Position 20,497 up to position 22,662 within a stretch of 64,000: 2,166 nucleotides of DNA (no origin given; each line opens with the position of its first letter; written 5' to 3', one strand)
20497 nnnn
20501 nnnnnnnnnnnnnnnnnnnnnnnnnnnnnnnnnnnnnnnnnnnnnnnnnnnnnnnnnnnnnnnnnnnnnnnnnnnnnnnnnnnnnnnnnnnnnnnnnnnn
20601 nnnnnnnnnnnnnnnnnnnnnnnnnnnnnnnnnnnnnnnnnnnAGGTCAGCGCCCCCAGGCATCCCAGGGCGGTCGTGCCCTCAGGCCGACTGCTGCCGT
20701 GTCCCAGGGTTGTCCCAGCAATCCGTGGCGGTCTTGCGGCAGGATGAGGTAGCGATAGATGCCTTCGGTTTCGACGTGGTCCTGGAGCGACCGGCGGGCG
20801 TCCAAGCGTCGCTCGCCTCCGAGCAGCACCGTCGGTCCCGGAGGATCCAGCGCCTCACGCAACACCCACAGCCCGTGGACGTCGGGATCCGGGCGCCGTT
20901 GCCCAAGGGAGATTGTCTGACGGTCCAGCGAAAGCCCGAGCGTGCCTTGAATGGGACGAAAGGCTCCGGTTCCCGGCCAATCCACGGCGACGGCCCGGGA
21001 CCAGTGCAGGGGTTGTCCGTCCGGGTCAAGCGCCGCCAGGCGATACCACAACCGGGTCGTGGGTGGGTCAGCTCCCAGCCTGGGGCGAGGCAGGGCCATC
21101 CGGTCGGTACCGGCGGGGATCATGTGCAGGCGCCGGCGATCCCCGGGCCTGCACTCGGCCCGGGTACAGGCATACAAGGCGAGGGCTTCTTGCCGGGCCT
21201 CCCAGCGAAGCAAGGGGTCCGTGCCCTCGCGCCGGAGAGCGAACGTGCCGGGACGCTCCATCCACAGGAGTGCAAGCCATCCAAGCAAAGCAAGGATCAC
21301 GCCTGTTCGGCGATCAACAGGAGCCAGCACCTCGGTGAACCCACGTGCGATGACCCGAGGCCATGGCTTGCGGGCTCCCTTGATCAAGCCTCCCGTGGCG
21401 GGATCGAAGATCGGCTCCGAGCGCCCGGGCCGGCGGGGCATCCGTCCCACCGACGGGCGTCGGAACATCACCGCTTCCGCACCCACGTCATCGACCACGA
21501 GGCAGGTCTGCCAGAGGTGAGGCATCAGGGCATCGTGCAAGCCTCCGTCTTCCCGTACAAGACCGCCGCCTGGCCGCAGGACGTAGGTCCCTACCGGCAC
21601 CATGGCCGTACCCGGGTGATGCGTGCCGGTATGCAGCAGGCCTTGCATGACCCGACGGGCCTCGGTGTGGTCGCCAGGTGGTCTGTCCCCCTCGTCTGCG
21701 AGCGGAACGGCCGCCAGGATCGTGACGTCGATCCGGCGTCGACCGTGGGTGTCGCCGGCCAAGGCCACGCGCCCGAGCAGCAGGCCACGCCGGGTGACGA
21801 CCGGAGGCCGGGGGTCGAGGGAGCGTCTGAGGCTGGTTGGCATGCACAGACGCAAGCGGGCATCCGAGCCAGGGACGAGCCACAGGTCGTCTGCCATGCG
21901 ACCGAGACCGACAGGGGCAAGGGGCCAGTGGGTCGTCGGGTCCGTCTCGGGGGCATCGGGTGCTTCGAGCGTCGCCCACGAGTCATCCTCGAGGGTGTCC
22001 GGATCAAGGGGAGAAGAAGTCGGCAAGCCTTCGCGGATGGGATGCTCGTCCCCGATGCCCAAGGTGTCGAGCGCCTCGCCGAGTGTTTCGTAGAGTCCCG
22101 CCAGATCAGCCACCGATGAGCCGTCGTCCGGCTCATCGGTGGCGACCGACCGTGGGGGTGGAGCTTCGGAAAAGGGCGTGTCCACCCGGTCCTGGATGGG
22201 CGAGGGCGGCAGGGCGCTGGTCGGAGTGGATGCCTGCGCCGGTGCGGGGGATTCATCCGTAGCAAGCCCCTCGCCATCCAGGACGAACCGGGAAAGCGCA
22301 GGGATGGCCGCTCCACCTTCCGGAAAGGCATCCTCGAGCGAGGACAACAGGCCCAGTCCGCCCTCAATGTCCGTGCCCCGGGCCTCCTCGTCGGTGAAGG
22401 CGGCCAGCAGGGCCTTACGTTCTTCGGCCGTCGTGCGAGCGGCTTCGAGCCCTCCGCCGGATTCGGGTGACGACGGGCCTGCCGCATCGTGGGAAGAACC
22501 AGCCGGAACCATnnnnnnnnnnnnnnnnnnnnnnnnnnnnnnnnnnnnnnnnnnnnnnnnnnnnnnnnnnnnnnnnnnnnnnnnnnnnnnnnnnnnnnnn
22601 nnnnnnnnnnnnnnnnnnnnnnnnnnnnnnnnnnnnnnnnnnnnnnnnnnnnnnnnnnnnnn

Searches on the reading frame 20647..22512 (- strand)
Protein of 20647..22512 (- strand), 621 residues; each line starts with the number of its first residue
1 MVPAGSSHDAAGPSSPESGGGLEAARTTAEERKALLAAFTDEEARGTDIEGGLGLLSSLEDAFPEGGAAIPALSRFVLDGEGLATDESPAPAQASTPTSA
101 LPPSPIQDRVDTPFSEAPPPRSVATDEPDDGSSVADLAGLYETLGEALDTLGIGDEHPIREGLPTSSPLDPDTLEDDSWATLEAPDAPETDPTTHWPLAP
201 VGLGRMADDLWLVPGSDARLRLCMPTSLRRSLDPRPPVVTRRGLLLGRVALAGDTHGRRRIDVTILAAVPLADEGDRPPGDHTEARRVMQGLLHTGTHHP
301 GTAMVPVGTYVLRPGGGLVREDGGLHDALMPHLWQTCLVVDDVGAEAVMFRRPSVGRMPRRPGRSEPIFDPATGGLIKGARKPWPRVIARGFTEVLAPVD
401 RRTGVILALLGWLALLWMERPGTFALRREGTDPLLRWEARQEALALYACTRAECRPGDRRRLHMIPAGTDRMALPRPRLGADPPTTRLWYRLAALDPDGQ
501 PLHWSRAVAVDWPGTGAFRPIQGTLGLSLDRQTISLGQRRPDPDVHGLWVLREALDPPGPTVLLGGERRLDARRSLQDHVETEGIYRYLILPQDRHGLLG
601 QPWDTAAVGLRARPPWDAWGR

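Call 6: search_protein_families(library=pfam, proteins=[window:20647-22512:-], max_evalue=0.01)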
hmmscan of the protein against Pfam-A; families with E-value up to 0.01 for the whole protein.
window:20647-22512:- (621 aa): 0 families

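Call 10: find_homologous_proteins(query=window:20647-22512:-)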
Query window:20647-22512:- (621 aa): 5 proteins with E <= 0.001 among 8000 candidates.
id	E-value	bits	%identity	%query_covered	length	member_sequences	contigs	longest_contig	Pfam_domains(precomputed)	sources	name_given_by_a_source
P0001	0.0e+0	1395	100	100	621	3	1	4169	-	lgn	-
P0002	2.9e-245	834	64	100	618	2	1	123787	-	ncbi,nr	ncbi:MAG: hypothetical protein VKP57_07770 [Candidatus Sericytochromatia bacterium]|nr:hypothetical 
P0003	1.0e-237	809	62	100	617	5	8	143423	-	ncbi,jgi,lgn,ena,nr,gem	ncbi:MAG: hypothetical protein FJY99_03760 [Candidatus Sericytochromatia bacterium]|nr:hypothetical 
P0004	6.1e-231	787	61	100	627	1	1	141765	-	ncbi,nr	ncbi:MAG: hypothetical protein VKO64_10225 [Candidatus Sericytochromatia bacterium]|nr:hypothetical 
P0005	1.1e-170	588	51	100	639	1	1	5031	-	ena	-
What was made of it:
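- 20647..22512 (-): P2, 621 aa: acidic N-extension, degenerate MPN/JAB domain, TM helix, two beta-rich ectodomains. Five homologues at 51-100% identity, all from Sericytochromatia (call 10).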

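Call 17: find_encoding_contigs(protein=P0003, flank=10000, max_places=3)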
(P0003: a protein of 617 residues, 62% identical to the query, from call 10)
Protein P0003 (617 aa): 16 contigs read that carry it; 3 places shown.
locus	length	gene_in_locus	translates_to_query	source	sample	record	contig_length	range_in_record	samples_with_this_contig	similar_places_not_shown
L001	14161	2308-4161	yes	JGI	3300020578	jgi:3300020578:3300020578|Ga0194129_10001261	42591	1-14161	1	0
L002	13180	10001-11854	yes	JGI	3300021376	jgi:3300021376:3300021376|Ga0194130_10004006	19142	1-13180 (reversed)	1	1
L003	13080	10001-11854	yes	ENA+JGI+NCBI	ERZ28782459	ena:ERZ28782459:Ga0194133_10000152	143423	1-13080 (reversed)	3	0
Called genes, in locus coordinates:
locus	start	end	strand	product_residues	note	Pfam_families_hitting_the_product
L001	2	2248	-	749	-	?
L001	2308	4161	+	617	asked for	-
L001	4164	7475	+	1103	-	-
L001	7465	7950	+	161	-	PF00583:Acetyltransf_1, PF13508:Acetyltransf_7, PF08445:FR47 (weak), PF13673:Acetyltransf_10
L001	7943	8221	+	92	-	-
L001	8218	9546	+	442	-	-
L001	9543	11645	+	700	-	-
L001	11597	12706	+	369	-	PF13181:TPR_8 (faint), PF13428:TPR_14 (faint), PF13174:TPR_6 (faint), PF13432:TPR_16, PF13371:TPR_9 (weak), PF14559:TPR_19 (weak), PF07719:TPR_2 (weak), PF13432:TPR_16 (weak), +4 more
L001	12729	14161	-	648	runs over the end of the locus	PF13428:TPR_14 (faint), PF07719:TPR_2 (faint), PF13429:TPR_15 (faint), PF21033:RMD1-3 (faint), PF23914:TPR_CcmH_CycH (weak), PF13432:TPR_16 (weak), PF14559:TPR_19 (weak), PF13371:TPR_9 (weak), +6 more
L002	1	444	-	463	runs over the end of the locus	PF08448:PAS_4, PF00512:HisKA, PF02518:HATPase_c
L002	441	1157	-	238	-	PF00072:Response_reg, PF00486:Trans_reg_C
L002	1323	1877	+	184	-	PF01252:Peptidase_A8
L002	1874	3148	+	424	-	PF01018:GTP1_OBG, PF01926:MMR_HSR1, PF02421:FeoB_N, PF09269:DUF1967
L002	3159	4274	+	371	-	PF00696:AA_kinase, PF01472:PUA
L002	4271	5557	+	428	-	PF00171:Aldedh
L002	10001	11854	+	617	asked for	-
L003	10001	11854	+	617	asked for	-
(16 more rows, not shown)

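Call 18: find_encoding_contigs(protein=P0004, flank=10000, max_places=2)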
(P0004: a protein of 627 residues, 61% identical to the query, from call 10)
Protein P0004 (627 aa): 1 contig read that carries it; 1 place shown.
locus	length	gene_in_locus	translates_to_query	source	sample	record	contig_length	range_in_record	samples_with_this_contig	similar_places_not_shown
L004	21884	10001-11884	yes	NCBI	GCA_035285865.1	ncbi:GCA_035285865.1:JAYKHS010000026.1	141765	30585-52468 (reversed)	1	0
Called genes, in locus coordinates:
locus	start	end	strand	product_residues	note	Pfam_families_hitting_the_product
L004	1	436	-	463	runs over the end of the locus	PF08448:PAS_4 (weak), PF00512:HisKA, PF02518:HATPase_c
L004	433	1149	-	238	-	PF00072:Response_reg, PF00486:Trans_reg_C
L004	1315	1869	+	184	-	PF01252:Peptidase_A8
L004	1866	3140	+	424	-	PF01018:GTP1_OBG, PF01926:MMR_HSR1, PF02421:FeoB_N, PF09269:DUF1967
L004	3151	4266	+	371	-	PF00696:AA_kinase, PF01472:PUA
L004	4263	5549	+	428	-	PF00171:Aldedh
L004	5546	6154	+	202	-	PF01467:CTP_transf_like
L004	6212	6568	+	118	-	PF02410:RsfS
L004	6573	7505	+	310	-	PF00892:EamA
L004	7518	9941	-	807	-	PF00133:tRNA-synt_1, PF01406:tRNA-synt_1e (faint), PF09334:tRNA-synt_1g, PF13603:tRNA-synt_1_2, PF00133:tRNA-synt_1, PF09334:tRNA-synt_1g (weak), PF08264:Anticodon_1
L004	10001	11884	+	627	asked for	-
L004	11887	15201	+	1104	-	-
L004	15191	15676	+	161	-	PF13302:Acetyltransf_3, PF00583:Acetyltransf_1, PF13508:Acetyltransf_7, PF08445:FR47, PF13673:Acetyltransf_10 (weak)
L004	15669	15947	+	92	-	-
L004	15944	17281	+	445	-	-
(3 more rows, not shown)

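Call 24: find_related_loci(query=A1, collection=genome_contigs, flank=10000)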
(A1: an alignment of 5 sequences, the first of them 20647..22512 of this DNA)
Query A1 (621 aa) in genome_contigs; peptide patterns used: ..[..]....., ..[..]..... (x = any residue, [..] = any of these).
91 stretches matched a pattern; 3 encode a relative of the query (tblastn E <= 1e-3); 3 distinct loci.
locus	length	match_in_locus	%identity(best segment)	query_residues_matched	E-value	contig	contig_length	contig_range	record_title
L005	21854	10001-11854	64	1-621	0e+0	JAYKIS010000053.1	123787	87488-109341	MAG: Candidatus Sericytochromatia bacterium isolate 593175 NODE_25884981, whole genome shotgun sequence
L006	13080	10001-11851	62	1-621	0e+0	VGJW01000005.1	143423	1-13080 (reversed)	MAG: Candidatus Tanganyikabacteria bacterium isolate K_Offshore_40m_m2_103 K_Offshore_40m_m2_103_Ga0194133_10000152, who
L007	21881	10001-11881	61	1-621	0e+0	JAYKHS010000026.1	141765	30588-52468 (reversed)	MAG: Candidatus Sericytochromatia bacterium isolate 243584 NODE_26485461, whole genome shotgun sequence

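Call 29: search_protein_representatives(alignment_id=A1)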
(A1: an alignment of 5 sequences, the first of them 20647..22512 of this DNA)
Query: 5 sequences, 627 profile positions. Proteins with E-value up to 0.001 (for the whole library): 6; up to 1e-10: 4; up to 1e-30: 1. The best 6 are listed.
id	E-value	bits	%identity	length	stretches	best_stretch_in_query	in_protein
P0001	0.0e+00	1112.3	-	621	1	1-627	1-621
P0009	3.2e-29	118.2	-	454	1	205-619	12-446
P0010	1.0e-20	90.1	-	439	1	216-616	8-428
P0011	1.5e-14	69.7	-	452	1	329-617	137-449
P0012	2.0e-09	52.9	-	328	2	522-619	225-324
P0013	5.7e-09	51.4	-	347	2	533-617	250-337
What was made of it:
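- On MPN/JAB domain (P2 family): The window P2 is joined to those relatives by HMMER at E = 3e-29 to 6e-9 (call 29).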

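Call 33: find_homologous_proteins(query=A3)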
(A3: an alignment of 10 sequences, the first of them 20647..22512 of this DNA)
Query A3 (10 sequences) (621 aa, profile of the alignment): 6 proteins with E <= 0.001 among 8000 candidates.
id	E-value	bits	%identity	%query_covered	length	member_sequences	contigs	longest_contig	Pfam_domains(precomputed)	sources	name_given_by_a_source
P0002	1.3e-188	645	64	100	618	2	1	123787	-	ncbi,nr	ncbi:MAG: hypothetical protein VKP57_07770 [Candidatus Sericytochromatia bacterium]|nr:hypothetical 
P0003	1.3e-186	639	62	100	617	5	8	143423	-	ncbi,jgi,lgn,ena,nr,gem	ncbi:MAG: hypothetical protein FJY99_03760 [Candidatus Sericytochromatia bacterium]|nr:hypothetical 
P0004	7.6e-183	626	61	100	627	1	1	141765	-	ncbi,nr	ncbi:MAG: hypothetical protein VKO64_10225 [Candidatus Sericytochromatia bacterium]|nr:hypothetical 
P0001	1.7e-177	609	100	100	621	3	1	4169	-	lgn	-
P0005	6.1e-174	597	51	100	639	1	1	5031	-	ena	-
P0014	2.6e-4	38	-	-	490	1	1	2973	PF01398.27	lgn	-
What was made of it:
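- Tried and rejected: The third word-based homologue search, run with the 10-sequence alignment, failed to recover even the known distant members (call 33).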

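Call 34: find_encoding_contigs(protein=P0009, flank=10000, max_places=3)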
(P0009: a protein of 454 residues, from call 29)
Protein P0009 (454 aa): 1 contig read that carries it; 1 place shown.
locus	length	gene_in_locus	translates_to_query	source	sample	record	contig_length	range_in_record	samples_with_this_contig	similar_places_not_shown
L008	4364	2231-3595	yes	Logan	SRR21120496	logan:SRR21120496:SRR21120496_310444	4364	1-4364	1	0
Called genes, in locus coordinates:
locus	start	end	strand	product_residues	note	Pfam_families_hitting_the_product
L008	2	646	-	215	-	?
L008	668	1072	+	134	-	-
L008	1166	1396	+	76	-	-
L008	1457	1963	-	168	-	-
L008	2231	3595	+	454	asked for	-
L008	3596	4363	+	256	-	?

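Call 35: predict_structure(alignment_id=A1)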
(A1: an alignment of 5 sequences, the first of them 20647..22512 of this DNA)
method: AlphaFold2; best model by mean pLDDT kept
length: 621 residues; sequences in the alignment: 5
mean_pLDDT: 38.2   pTM: 0.26
mean pLDDT of the five models: 38.2, 37.5, 36.5, 34.7, 34.4
residues with pLDDT >= 90: 0; 70-90: 16; 50-70: 77; < 50: 528
segments of 3 or more residues with pLDDT < 50: 1-142, 146-149, 154-398, 418-423, 425-431, 477-485, 513-621
pLDDT, mean of each block of 10 residues (from residue 1): 29 29 35 38 38 37 37 28 27 28 31 30 31 42 49 46 38 35 33 29 23 26 33 33 33 36 41 38 35 34 41 38 38 28 26 26 34 32 36 44 62 51 45 62 65 56 66 55 50 70 67 42 28 29 32 31 34 37 34 33 29 29 24
secondary structure, 60 per line:
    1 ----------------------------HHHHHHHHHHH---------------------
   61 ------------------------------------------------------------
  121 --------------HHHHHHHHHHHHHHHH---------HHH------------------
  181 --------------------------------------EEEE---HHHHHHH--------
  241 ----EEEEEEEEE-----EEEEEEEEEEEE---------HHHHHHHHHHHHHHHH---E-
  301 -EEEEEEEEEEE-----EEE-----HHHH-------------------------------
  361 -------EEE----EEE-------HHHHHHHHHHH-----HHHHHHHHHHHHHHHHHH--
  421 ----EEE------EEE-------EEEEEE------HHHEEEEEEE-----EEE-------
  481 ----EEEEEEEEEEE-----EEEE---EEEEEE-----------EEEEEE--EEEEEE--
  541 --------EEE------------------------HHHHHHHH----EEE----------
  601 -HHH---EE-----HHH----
elements in order: H29-39 H135-150 E219-222 H226-232 E245-253 E259-270 H280-295 E302-312 E318-320 H326-329 E368-370 E375-377 H385-395 H401-418 E425-427 E434-436 E444-449 E459-465 E471-473 E485-495 E501-504 E508-513 E525-530 E533-538 E549-551 H576-583 E588-590
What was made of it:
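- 21256..21306 (-): P2 aa 403-419: single hydrophobic (TM) helix. AF2 predicts a helix at 401-418 (call 35).
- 20968..21255 (-): P2 aa 420-515: membrane-proximal beta-rich domain d1; contains the 'HWS' segment (503-505). Strands at pLDDT 50-70 in the AF2 model (call 35).
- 20650..20967 (-): P2 aa 516-621: distal beta-rich domain d2 with G-I-YRYL (aa 584-589 = 20746-20763); the counterpart of the P1 C-domain. The fold itself was not modelled with confidence (pLDDT below 40, call 35).
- On FN3/Ig-like fold (P2 domains d1 and d2): The AF2 model from 5 sequences has pLDDT 50-70 in d1 and below 40 in d2 (call 35).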

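Call 37: find_encoding_contigs(protein=P0010, flank=10000, max_places=3)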
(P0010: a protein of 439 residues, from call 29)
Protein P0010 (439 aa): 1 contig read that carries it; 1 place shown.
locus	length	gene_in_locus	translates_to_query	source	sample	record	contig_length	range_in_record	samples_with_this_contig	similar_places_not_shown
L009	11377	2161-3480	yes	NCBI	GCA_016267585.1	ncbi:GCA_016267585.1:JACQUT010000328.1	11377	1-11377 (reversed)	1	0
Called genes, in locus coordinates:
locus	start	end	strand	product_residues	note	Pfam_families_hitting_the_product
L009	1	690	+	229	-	PF13487:HD_5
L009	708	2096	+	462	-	PF04389:Peptidase_M28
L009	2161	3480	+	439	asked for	-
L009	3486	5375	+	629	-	-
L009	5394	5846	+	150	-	PF13302:Acetyltransf_3 (weak), PF00583:Acetyltransf_1, PF13673:Acetyltransf_10, PF13508:Acetyltransf_7, PF08445:FR47 (weak)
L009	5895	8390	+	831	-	PF00133:tRNA-synt_1, PF09334:tRNA-synt_1g, PF13603:tRNA-synt_1_2, PF00133:tRNA-synt_1, PF09334:tRNA-synt_1g (weak), PF08264:Anticodon_1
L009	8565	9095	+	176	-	-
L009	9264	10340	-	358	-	PF10094:DUF2332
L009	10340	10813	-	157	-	PF12680:SnoaL_2 (weak)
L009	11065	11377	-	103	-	?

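Call 38: find_encoding_contigs(protein=P0011, flank=10000, max_places=3)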
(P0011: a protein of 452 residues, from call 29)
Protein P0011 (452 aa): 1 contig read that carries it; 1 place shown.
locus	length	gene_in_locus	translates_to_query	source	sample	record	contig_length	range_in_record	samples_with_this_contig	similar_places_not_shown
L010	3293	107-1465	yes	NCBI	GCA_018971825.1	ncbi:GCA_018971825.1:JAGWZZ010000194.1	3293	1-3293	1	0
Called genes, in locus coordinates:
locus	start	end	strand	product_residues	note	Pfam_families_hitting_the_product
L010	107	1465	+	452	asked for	-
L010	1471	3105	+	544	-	-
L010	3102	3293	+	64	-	?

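Call 41: find_encoding_contigs(protein=P0012, flank=10000, max_places=3)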
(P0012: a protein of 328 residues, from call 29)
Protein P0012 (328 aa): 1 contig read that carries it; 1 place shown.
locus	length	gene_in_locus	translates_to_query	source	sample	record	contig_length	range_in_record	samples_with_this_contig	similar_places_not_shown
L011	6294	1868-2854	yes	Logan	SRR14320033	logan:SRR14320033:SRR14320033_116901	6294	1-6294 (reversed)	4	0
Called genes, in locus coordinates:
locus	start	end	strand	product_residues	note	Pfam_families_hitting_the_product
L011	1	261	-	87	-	?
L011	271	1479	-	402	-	PF01555:N6_N4_Mtase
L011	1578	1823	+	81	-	-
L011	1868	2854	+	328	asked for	-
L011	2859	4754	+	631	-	-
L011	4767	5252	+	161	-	PF13302:Acetyltransf_3 (weak), PF13527:Acetyltransf_9, PF00583:Acetyltransf_1, PF13673:Acetyltransf_10, PF13508:Acetyltransf_7, PF08445:FR47 (weak)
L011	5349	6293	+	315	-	?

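Call 42: find_encoding_contigs(protein=P0013, flank=10000, max_places=3)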
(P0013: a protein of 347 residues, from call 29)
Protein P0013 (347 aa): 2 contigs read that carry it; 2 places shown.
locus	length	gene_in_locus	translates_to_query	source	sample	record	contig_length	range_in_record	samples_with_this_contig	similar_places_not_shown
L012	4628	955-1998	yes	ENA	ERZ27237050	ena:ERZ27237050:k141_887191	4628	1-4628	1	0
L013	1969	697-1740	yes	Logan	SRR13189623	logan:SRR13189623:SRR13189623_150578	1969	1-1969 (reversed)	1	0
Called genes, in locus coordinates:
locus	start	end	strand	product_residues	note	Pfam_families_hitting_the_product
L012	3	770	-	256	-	?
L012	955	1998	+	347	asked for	-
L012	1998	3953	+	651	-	-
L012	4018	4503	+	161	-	PF13302:Acetyltransf_3, PF13527:Acetyltransf_9 (weak), PF00583:Acetyltransf_1, PF13673:Acetyltransf_10, PF13508:Acetyltransf_7, PF08445:FR47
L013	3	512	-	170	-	?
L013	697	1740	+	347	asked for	-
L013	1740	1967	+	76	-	?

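Call 51: list_cluster_members(proteins=[L009:3486-5372:+, L010:1471-3102:+, L011:2859-4751:+, L012:1998-3950:+, L001:4164-7472:+, L005:11845-15150:+])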
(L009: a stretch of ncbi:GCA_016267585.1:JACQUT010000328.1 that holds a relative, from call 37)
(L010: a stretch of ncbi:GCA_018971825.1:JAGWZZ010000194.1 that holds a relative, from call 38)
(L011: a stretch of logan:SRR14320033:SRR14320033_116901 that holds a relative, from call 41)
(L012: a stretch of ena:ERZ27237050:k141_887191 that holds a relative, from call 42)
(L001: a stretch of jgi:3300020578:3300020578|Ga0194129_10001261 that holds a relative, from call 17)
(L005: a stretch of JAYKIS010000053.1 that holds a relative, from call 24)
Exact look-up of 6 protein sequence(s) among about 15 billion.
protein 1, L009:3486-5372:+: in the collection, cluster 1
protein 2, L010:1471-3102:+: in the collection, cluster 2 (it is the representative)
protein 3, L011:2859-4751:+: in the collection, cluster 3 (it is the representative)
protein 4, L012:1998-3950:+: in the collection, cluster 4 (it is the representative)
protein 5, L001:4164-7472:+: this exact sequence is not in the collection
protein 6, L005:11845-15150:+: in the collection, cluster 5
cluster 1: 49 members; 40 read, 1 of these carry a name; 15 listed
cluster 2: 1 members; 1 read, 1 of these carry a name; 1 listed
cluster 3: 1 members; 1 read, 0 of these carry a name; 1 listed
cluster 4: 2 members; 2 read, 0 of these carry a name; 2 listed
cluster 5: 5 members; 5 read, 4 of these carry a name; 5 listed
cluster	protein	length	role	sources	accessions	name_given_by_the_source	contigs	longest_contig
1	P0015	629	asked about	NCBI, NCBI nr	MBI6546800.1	MAG: hypothetical protein HY692_08395 [Cyanobacteria bacterium ... | hypothetical protein [Cyanobacteria bacterium NC_groundwater_1444_Ag_S-0.65um_54_12]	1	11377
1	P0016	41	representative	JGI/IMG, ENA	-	-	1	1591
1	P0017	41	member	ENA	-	-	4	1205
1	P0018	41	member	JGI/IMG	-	-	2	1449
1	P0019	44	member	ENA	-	-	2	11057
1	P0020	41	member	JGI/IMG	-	-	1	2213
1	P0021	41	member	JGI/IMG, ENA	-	-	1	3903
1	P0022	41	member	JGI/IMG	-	-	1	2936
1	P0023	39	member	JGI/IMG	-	-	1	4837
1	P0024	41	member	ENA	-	-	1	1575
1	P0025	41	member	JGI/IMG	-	-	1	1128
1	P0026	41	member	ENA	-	-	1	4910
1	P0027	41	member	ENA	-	-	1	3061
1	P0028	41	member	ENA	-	-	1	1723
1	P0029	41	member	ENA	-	-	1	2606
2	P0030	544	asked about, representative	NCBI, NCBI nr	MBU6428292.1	MAG: hypothetical protein KGR26_04730 [Cyanobacteria bacterium REEB65] | hypothetical protein [Cyanobacteria bacterium REEB65]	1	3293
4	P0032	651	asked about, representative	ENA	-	-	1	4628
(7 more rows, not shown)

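Call 55: find_related_loci(query=A3, collection=metagenome_contigs, flank=7000)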
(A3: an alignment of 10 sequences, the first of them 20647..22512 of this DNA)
Query A3 (621 aa) in metagenome_contigs; peptide patterns used: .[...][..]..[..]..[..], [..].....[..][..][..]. (x = any residue, [..] = any of these).
185 stretches matched a pattern; 3 encode a relative of the query (tblastn E <= 1e-3); 3 distinct loci.
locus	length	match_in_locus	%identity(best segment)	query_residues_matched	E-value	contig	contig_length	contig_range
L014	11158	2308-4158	62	1-621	0e+0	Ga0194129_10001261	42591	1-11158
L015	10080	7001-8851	62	1-621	0e+0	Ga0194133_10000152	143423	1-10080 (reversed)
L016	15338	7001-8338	27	179-613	5e-18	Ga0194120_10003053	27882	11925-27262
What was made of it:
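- Tried and rejected: The genome-collection and metagenome scans added only one new lineage, L016 (calls 24, 55).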

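Call 57: list_cluster_members(proteins=[L016:6956-8362:+, L016:8369-10690:+, L009:5394-5843:+, L012:4018-4500:+])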
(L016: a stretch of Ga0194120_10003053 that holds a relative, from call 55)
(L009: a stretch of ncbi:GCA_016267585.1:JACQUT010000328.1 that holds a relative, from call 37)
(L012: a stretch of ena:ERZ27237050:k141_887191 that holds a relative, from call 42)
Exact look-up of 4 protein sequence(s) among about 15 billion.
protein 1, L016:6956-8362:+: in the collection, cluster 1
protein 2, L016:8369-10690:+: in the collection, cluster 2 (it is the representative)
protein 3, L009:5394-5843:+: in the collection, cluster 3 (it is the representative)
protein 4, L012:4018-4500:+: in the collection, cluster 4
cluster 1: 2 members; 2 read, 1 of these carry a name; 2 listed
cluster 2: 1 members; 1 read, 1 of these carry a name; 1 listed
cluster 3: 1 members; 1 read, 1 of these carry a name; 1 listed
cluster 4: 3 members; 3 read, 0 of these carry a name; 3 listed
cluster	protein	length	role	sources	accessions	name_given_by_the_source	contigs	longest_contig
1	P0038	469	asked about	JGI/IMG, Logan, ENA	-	-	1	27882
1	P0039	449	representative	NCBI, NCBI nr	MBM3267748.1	MAG: hypothetical protein FJZ01_08885 [Candidatus Sericytochromatia bacterium] | hypothetical protein [Candidatus Tanganyikabacteria bacterium]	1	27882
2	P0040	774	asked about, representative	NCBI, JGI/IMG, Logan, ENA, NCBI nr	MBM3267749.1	MAG: hypothetical protein FJZ01_08890 [Candidatus Sericytochromatia bacterium] | hypothetical protein [Candidatus Tanganyikabacteria bacterium]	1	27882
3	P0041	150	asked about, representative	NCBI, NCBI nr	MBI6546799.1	MAG: GNAT family N-acetyltransferase [Cyanobacteria bacterium ... | GNAT family N-acetyltransferase [Cyanobacteria bacterium ...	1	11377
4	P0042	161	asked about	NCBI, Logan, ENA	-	-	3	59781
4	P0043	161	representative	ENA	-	-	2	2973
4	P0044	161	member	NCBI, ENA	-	-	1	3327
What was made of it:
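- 20647..22512 (-): Distant homologues P0009-P0013 and P0038 (calls 29, 57).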
